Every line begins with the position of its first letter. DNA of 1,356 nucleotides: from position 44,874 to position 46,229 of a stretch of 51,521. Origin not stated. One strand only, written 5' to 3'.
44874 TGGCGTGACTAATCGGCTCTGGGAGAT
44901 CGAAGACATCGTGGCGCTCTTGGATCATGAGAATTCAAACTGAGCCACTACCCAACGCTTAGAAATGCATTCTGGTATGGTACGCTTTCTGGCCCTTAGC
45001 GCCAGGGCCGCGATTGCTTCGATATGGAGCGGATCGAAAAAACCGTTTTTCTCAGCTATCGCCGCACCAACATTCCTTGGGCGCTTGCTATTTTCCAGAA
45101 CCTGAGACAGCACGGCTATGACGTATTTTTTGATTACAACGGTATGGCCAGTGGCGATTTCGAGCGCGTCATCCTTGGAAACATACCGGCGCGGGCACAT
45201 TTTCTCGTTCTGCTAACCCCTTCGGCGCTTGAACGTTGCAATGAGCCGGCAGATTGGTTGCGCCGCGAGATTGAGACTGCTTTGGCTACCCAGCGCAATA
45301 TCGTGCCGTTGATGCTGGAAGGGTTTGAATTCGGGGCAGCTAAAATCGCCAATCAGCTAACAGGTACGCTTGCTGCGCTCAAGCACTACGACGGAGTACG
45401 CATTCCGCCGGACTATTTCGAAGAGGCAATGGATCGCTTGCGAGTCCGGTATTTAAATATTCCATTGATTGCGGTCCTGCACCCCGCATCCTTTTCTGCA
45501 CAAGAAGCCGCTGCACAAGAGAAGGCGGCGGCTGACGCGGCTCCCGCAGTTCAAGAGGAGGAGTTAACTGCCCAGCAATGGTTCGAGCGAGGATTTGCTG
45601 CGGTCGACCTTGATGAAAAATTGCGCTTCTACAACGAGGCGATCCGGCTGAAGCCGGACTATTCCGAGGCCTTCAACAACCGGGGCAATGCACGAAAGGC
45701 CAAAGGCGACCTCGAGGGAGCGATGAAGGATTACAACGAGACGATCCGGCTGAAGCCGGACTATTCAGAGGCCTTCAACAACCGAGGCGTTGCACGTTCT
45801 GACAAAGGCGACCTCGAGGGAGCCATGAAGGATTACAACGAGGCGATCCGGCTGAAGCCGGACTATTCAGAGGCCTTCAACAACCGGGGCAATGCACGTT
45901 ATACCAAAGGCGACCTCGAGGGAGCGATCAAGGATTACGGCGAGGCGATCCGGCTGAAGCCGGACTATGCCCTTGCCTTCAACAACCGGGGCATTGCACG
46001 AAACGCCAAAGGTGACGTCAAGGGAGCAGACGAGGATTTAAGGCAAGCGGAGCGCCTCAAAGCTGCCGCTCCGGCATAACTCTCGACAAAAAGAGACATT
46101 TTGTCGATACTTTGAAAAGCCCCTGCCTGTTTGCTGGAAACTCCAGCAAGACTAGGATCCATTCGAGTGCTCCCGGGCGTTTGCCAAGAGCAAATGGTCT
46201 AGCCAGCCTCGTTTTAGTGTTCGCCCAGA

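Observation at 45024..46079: TIR-TPR fusion gene next to the IS element: candidate NADase/defence sensor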

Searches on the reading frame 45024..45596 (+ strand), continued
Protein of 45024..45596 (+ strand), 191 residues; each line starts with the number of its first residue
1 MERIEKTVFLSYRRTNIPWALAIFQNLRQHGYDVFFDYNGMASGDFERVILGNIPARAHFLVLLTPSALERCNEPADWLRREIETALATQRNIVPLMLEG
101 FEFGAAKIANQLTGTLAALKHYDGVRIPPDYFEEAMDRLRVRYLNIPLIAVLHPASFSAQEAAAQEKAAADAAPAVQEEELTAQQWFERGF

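Call 88: fold_search(model_id=the predicted structure, library=pdb)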
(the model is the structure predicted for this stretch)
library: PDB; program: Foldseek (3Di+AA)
matches with E <= 10: 1825; with E <= 0.001: 30
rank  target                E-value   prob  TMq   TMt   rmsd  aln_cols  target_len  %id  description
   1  9mw1_B                3.4e-10  1.00  0.70  0.86   2.2       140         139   31  Structure of SARM1 TIR domain bound to G8758 (released 2026-02-04)
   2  9mw2_B                4.7e-10  1.00  0.70  0.88   2.5       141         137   30  Structure of SARM1 TIR domain bound to G6831 (released 2026-02-04)
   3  6o0u_A                5.0e-10  1.00  0.70  0.86   2.3       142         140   30  Crystal structure of the TIR domain H685A mutant from human SARM1 (released 2019-09-04)
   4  8p2m_B                6.0e-10  1.00  0.72  0.20   3.0       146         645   32  C. elegans TIR-1 protein. (released 2023-09-06)
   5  9mw2_A                9.5e-10  1.00  0.66  0.87   2.5       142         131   30  Structure of SARM1 TIR domain bound to G6831 (released 2026-02-04)
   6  6o0v_C                1.4e-09  1.00  0.68  0.83   2.4       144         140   29  Crystal structure of the TIR domain G601P mutant from human SARM1, crystal form 2 (released 2019-09-04)
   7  6o0q_A                1.8e-09  1.00  0.70  0.85   2.3       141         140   30  Crystal structure of the TIR domain from human SARM1 in complex with ribose (released 2019-09-04)
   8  8d0g_B                2.2e-09  1.00  0.70  0.87   2.3       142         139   30  Human SARM1 TIR domain bound to NB-3-ADPRP (released 2022-09-21)
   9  7cm7_A                2.9e-09  1.00  0.70  0.21   2.3       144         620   29  NAD+-bound Sarm1 E642A in the self-inhibited state (released 2020-10-21)
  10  6o1b                  3.3e-09  1.00  0.70  0.86   2.0       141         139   30  Crystal structure of the TIR domain G601P mutant from human SARM1, crystal form 1 (released 2019-09-04)
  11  9ugj_B                4.0e-09  1.00  0.69  0.86   2.6       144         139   30  Structure of SARM1 bound to SIR3-ADPR (released 2026-02-18)
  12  9ugj_H                4.8e-09  1.00  0.66  0.82   3.0       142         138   30  Structure of SARM1 bound to SIR3-ADPR (released 2026-02-18)
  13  8p2l_I                8.2e-09  1.00  0.71  0.83   2.5       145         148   33  A CHIMERA construct containing human SARM1 ARM and SAM domains and C. elegans TIR domain. (released 2023-09-06)
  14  6o0v_A                8.7e-09  1.00  0.68  0.82   2.8       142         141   30  Crystal structure of the TIR domain G601P mutant from human SARM1, crystal form 2 (released 2019-09-04)
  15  7cm6_A                9.9e-09  1.00  0.67  0.20   1.9       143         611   29  NAD+-bound Sarm1 in the self-inhibited state (released 2020-10-21)
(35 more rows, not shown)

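Call 91: find_related_loci(query=A1, collection=viral_contigs, flank=6000)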
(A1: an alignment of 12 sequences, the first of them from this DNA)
Query A1 (191 aa) in viral_contigs; peptide patterns used: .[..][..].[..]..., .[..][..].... (x = any residue, [..] = any of these).
108 stretches matched a pattern; 1 encode a relative of the query (tblastn E <= 1e-3); 1 distinct loci.
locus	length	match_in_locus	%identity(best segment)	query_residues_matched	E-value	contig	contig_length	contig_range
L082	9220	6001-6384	37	8-139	3e-24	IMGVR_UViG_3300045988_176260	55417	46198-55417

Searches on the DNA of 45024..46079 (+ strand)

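Call 69: search_dna_similar(query=window:45024-46079:+, collection=ecoli_genomes, mode=distant, max_evalue=0.001, max_rows=10)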
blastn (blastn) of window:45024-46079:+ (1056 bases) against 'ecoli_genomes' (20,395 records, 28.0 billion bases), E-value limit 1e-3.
No match.
